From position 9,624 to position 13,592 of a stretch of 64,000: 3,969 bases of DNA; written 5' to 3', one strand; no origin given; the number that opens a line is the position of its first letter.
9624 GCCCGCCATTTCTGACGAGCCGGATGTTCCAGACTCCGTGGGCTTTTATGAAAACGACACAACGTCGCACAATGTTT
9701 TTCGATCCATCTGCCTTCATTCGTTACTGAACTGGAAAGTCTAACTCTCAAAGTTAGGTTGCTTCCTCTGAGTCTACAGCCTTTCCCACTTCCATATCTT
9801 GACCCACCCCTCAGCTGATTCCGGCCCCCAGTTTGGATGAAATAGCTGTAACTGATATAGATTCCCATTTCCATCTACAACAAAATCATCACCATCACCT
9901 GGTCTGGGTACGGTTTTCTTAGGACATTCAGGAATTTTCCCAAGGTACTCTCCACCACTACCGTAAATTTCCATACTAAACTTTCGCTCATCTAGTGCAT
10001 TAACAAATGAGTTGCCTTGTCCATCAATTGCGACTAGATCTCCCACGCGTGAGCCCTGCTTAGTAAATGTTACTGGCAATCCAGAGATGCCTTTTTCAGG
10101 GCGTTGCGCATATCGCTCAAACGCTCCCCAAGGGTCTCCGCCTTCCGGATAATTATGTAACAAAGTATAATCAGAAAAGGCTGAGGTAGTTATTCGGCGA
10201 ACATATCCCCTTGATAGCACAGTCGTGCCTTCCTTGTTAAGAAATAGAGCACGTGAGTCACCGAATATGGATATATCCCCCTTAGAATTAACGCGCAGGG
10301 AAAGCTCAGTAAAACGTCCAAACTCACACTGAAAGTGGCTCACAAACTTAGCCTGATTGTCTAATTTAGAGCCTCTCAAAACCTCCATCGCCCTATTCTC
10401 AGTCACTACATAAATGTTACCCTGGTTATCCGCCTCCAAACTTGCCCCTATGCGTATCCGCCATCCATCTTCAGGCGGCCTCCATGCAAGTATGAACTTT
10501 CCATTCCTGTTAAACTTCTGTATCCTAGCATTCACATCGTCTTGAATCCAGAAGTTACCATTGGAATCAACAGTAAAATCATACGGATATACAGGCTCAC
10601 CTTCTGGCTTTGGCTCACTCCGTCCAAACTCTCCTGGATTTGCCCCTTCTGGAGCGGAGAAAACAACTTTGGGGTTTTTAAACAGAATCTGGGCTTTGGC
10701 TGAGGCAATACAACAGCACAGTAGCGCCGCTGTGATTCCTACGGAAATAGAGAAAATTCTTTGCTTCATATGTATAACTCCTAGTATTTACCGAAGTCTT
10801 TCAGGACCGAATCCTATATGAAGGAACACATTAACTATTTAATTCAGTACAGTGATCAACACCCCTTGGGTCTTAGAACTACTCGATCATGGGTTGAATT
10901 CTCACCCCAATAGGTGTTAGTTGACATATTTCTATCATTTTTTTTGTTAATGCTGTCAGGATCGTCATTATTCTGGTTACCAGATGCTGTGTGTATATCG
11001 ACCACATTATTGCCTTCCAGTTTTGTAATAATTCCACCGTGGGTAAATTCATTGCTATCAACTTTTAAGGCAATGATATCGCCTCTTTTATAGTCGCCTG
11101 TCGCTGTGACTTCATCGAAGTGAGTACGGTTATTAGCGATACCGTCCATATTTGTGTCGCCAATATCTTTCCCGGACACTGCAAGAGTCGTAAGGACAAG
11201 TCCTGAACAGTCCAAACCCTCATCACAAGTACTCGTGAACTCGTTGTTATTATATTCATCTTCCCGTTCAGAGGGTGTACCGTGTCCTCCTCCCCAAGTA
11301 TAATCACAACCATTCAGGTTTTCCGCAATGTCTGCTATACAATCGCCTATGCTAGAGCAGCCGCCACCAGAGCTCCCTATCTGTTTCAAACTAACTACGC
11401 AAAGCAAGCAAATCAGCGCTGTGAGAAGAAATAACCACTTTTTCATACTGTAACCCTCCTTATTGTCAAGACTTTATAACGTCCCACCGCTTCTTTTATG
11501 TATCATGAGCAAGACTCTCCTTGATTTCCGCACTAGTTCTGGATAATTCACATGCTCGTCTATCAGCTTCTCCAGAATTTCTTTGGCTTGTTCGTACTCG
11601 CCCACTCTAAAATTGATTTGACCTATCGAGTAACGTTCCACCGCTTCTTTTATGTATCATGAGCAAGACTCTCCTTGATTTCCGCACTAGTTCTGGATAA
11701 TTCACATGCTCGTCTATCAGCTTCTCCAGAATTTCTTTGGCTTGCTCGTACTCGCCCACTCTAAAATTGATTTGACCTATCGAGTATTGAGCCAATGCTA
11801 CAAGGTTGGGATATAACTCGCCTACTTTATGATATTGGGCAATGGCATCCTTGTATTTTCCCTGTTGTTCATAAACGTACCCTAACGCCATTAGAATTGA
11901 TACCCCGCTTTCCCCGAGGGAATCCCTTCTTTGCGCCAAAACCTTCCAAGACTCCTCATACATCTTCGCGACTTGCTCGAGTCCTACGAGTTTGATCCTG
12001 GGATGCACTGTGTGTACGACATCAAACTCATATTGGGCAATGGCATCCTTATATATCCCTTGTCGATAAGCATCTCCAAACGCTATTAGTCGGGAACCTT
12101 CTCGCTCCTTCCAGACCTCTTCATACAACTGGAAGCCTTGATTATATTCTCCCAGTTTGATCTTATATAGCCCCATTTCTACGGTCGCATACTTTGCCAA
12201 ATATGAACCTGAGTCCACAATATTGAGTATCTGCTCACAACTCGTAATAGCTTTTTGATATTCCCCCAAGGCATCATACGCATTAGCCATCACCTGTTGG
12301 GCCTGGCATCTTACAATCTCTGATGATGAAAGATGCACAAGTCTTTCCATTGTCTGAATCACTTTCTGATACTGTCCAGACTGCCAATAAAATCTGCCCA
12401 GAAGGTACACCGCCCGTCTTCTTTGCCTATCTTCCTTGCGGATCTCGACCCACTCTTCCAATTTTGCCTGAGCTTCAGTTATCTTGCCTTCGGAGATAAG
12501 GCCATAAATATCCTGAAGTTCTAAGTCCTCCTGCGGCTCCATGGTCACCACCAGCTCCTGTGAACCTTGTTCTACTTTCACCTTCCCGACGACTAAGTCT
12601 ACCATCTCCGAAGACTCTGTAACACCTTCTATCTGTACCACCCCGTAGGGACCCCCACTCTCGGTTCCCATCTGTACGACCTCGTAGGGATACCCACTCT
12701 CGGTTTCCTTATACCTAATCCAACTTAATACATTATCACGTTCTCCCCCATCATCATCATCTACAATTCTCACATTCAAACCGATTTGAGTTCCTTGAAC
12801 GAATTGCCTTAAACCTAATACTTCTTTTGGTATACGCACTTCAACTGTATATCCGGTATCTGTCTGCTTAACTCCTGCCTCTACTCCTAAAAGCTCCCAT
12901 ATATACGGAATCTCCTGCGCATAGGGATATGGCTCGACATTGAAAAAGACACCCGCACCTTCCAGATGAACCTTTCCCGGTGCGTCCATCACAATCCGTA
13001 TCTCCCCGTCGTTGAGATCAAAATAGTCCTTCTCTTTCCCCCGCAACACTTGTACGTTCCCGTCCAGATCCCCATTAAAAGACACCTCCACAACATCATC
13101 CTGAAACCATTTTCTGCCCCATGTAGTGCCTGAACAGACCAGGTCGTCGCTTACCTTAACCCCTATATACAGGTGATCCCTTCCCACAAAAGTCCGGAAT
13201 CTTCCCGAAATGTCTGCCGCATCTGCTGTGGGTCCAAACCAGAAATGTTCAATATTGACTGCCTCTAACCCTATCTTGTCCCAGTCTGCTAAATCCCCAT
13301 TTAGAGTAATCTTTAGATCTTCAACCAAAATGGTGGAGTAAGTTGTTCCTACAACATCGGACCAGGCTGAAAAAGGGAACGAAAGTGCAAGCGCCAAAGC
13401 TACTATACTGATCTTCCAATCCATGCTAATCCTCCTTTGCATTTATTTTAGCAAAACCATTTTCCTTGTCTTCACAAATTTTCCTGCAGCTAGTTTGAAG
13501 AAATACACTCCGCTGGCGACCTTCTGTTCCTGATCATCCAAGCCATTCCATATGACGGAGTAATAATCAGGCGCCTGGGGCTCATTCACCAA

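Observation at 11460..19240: Diverged tandem duplication of a two-gene secreted module: small T9SS-CTD protein translationally coupled to a CBM9-like + TPR protein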

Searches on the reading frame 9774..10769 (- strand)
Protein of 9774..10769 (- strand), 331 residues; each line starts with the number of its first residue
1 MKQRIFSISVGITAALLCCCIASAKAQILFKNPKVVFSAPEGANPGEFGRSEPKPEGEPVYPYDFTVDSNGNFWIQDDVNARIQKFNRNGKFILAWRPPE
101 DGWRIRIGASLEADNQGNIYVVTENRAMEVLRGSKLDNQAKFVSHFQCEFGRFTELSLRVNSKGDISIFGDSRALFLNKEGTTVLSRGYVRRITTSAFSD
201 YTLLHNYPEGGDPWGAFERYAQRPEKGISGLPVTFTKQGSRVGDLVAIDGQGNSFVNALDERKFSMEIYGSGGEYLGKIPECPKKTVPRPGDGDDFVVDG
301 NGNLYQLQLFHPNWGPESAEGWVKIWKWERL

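Call 3: search_protein_families(library=pfam, proteins=[window:9774-10769:-], max_evalue=0.1)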
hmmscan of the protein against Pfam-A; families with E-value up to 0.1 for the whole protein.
window:9774-10769:- (331 aa): 2 families
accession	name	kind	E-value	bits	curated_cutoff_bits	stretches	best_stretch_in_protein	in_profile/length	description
PF07494.17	Reg_prop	-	0.00086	19.7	20.4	0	63-75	8-20/24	Two component regulator propeller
PF06739.17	SBBP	-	0.0034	17.7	20.5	0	60-72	13-25/38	Beta-propeller repeat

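Call 4: search_protein_families(library=ncbifam, proteins=[window:9774-10769:-], max_evalue=0.1)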
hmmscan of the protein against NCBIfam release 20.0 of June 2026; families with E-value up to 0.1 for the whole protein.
window:9774-10769:- (331 aa): 2 families
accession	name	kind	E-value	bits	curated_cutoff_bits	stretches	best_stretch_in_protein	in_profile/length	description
NF035926.1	scyF_NHL_VPEP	equivalog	4.2e-06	26.1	350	1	40-97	228-284/376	scytonemin biosynthesis PEP-CTERM protein ScyF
NF047494.1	Lepto_SBBP_lipo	equivalog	0.03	13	400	0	83-126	404-446/466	SBBP repeat beta-propeller lipoprotein, LipL53 family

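Call 51: search_protein_families(library=phrogs, proteins=[window:9774-10769:-], max_evalue=0.01)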
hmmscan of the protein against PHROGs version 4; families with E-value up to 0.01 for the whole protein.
window:9774-10769:- (331 aa): 0 families

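Call 83: search_solved_structures(query=window:9774-10769:-, max_evalue=1)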
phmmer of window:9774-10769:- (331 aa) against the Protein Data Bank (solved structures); distinct sequences matched with E-value up to 1: 34.
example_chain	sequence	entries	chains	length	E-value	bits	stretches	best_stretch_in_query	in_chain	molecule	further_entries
8j72_A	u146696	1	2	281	1.9e-10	43.4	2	32-122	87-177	E3 ubiquitin-protein ligase TRIM71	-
9jur_A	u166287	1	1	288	7.7e-10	41.4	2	20-95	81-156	E3 ubiquitin-protein ligase TRIM71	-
7qrx_A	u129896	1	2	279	8.1e-10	41.3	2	20-96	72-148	E3 ubiquitin-protein ligase TRIM71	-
6d69_A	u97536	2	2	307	1.1e-09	41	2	53-121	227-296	NHL Repeat Region of D. melanogaster Thin | Thin, isoform D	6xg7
6fpt_A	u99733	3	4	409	2.7e-06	29.8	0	55-104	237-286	E3 ubiquitin-protein ligase TRIM71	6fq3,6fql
7qrv_A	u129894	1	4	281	9.2e-06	28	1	41-102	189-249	Tripartite motif-containing protein 2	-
7b96_A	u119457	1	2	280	9.2e-06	28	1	41-102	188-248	Isoform 2 of Tripartite motif-containing protein 2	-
7b2r_A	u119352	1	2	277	1.9e-05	27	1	41-98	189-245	Tripartite motif-containing protein 2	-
7qrw_A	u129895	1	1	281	4.5e-05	25.7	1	41-94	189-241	Isoform 4 of Tripartite motif-containing protein 3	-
6i38_A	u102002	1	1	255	8.5e-05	24.8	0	63-135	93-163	nv2Pizza6-AYW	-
6i37_A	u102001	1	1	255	8.7e-05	24.8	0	63-135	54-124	nv1Pizza6-AYW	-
6f0s_A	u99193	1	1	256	9.7e-05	24.7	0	62-137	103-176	Pizza6-SYW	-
6i3b_A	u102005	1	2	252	0.00015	24.1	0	63-135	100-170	cPizza6-AYW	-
6f0q_A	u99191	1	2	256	0.00017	23.9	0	62-135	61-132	Pizza6-AYW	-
7zpw_A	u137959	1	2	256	0.0004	22.6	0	62-137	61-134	Pizza6-TSK-TSH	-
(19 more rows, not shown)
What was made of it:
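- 9774..10769 (-): Cassette A gene 4. NHL-repeat beta-propeller with a signal peptide. It takes the place of the HEAT-like protein. PDB sequence matches to NHL domains at E 2e-10 (call 83).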

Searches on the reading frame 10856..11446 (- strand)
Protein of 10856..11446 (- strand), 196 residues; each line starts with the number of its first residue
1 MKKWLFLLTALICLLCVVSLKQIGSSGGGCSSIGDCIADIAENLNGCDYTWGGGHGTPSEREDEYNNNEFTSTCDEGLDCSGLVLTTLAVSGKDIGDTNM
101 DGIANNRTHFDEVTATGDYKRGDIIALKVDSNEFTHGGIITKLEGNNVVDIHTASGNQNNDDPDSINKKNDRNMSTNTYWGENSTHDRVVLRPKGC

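Call 3: search_protein_families(library=pfam, proteins=[window:10856-11446:-], max_evalue=0.1)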
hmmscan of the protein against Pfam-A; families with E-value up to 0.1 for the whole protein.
window:10856-11446:- (196 aa): 2 families
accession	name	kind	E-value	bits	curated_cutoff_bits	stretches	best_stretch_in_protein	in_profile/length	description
PF00877.26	NLPC_P60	-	3.5e-05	24.2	23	1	47-145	2-73/105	NlpC/P60 family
PF25309.1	ELLD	-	0.034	14.5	27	1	62-149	79-166/175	Endolysin-like domain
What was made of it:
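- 10856..11446 (-): Cassette A gene 3. NlpC/P60 cysteine peptidoglycan peptidase with a signal peptide. It takes the place of the M15 peptidase. PF00877 24.2 bits against a cut-off of 23 (call 3).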

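Call 4: search_protein_families(library=ncbifam, proteins=[window:10856-11446:-], max_evalue=0.1)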
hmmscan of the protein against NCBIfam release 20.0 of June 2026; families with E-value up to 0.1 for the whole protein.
window:10856-11446:- (196 aa): 2 families
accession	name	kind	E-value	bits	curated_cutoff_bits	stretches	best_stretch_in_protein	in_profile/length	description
NF033741.1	NlpC_p60_RipA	exception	0.059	12.4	625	1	45-92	339-380/457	NlpC/P60 family peptidoglycan endopeptidase RipA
NF033742.1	NlpC_p60_RipB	exception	0.086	12.5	335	0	44-125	87-157/206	NlpC/P60 family peptidoglycan endopeptidase RipB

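Call 50: search_solved_structures(query=window:10856-11446:-, max_evalue=1)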
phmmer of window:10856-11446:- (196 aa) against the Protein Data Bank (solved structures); distinct sequences matched with E-value up to 1: 2.
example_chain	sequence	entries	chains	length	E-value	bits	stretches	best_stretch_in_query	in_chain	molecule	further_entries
3npf_A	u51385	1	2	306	0.56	13.2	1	71-169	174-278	putative dipeptidyl-peptidase VI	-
2xiv_A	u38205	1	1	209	0.99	12.4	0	46-94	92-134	HYPOTHETICAL INVASION PROTEIN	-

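Call 51: search_protein_families(library=phrogs, proteins=[window:10856-11446:-], max_evalue=0.01)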
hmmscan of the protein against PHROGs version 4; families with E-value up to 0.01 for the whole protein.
window:10856-11446:- (196 aa): 1 family
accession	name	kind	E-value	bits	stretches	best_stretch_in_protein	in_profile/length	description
phrog_329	-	tail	8.8e-07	28.5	1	25-156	526-634/949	minor tail protein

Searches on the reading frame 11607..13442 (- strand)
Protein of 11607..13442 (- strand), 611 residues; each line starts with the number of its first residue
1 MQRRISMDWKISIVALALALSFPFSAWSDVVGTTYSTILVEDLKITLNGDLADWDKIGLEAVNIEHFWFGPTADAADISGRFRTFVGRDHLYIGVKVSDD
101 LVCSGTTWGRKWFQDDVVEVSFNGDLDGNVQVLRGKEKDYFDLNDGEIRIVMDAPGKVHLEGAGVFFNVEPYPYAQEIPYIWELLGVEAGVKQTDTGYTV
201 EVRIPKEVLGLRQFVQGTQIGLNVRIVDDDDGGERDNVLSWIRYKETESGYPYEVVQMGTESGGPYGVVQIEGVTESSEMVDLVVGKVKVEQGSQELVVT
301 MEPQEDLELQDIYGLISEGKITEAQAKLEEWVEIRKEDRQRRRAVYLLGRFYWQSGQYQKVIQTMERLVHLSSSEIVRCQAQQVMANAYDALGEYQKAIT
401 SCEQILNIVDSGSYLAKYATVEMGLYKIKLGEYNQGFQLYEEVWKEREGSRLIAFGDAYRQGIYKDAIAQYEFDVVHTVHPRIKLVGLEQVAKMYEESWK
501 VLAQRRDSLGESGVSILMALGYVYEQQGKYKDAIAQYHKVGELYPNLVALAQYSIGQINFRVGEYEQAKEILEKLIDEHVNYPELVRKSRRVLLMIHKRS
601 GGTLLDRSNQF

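Call 3: search_protein_families(library=pfam, proteins=[window:11607-13442:-], max_evalue=0.1)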
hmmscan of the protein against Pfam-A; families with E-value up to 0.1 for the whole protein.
window:11607-13442:- (611 aa): 21 families
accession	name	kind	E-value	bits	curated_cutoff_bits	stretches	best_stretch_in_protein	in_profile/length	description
PF07719.23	TPR_2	-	7.8e-16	57.3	27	2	516-546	3-33/34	Tetratricopeptide repeat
PF06452.16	CBM9_1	-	1.2e-15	58.3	23.4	1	60-246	13-168/185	Carbohydrate family 9 binding domain-like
PF14559.12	TPR_19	-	2.7e-15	56.9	25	2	526-584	3-60/68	Tetratricopeptide repeat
PF13428.12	TPR_14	-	1.6e-14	53.4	23.5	1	516-550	3-37/44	Tetratricopeptide repeat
PF13181.12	TPR_8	-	5e-13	48.5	25.7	2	515-546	2-33/34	Tetratricopeptide repeat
PF13176.12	TPR_7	-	1.2e-11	44.2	27.9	2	385-409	5-29/36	Tetratricopeptide repeat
PF13174.12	TPR_6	-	3.7e-11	43.4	26.3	2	517-546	3-32/33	Tetratricopeptide repeat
PF13424.12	TPR_12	-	9.7e-11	42.2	30.1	1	516-576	5-72/77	Tetratricopeptide repeat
PF00515.34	TPR_1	-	6.4e-10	38.9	27.8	2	516-546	3-33/34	Tetratricopeptide repeat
PF12895.13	ANAPC3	-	7.1e-10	39.5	27.2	2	517-574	26-81/82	Anaphase-promoting complex, cyclosome, subunit 3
PF13432.12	TPR_16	-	3.1e-09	37.5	32.7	1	519-577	2-59/65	Tetratricopeptide repeat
PF13374.12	TPR_10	-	0.00015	22.1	27.5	0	515-540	3-28/42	Tetratricopeptide repeat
PF14938.12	SNAP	-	0.00039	20.4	25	1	515-581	115-187/282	Soluble NSF attachment protein, SNAP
PF24575.1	TPR_Slam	-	0.0019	19.1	35.2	1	516-570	49-102/104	Surface lipoprotein assembly modifier, N-terminal TPR repeats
PF25062.1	ARM_TT21_N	-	0.0034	17.6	40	0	323-379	80-137/222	Tetratricopeptide repeat protein 21 N-terminal ARM repeat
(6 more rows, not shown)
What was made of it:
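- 11607..13442 (-): Cassette A gene 2. CBM9-like plus TPR paralog of 611 aa, mosaic in origin, with a different C-terminal tail. PF06452 E 1.2e-15 (call 3).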

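Call 4: search_protein_families(library=ncbifam, proteins=[window:11607-13442:-], max_evalue=0.1)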
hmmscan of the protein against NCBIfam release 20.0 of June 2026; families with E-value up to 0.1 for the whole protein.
window:11607-13442:- (611 aa): 22 families
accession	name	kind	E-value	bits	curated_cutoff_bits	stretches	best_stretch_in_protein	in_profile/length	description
NF040959.1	MamA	equivalog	6.5e-13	48.6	200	2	512-584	69-140/204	magnetosome protein MamA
TIGR02917.1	PEP_TPR_lipo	equivalog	6.4e-10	37.6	312.2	1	332-548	591-804/899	XrtA/PEP-CTERM system TPR-repeat protein PrsT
TIGR02795.1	tol_pal_ybgF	equivalog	7.7e-10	39.4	90.1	2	520-581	45-108/119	tol-pal system protein YbgF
NF047507.1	TPR_BatC_Lepto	exception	3.9e-09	36.3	175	2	343-408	59-125/214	TPR repeat-containing protein BatC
NF052415.1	T3SS_chap_SctY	equivalog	2.6e-07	31.1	70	1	515-580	7-71/106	type III secretion apparatus assembly chaperone SctY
NF052312.1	T9SS_PorW_SprE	equivalog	8e-07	28.1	250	2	315-448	189-321/716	type IX secretion system periplasmic lipoprotein PorW/SprE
TIGR03302.1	OM_YfiO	subfamily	4.2e-06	26.4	81.4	2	526-583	45-104/239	outer membrane protein assembly factor BamD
TIGR00540.1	TPR_hemY_coli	hypoth_equivalog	4.7e-06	25.6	142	1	300-398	287-378/385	heme biosynthesis-associated TPR protein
NF033762.1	social_mot_Tgl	equivalog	4e-05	23.1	225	1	519-573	175-228/252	social motility TPR repeat lipoprotein Tgl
NF008755.0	PRK11788.1-3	equivalog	0.00019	20.9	430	0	322-408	197-278/388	lipopolysaccharide assembly protein LapB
NF008757.0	PRK11788.1-5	equivalog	0.00032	20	363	1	337-438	102-201/388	lipopolysaccharide assembly protein LapB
TIGR04510.1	mod_pep_cyc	subfamily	0.00042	19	400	0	521-581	508-568/814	putative peptide modification system cyclase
NF008756.0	PRK11788.1-4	equivalog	0.00083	18.5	474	1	304-404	174-274/389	lipopolysaccharide assembly protein LapB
TIGR02552.1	LcrH_SycD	equivalog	0.00099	18.8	104.8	1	517-595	55-132/136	SycD/LcrH family type III secretion system chaperone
NF002725.1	PRK02603.1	equivalog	0.0017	18.3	143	0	515-569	73-126/173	photosystem I assembly protein Ycf3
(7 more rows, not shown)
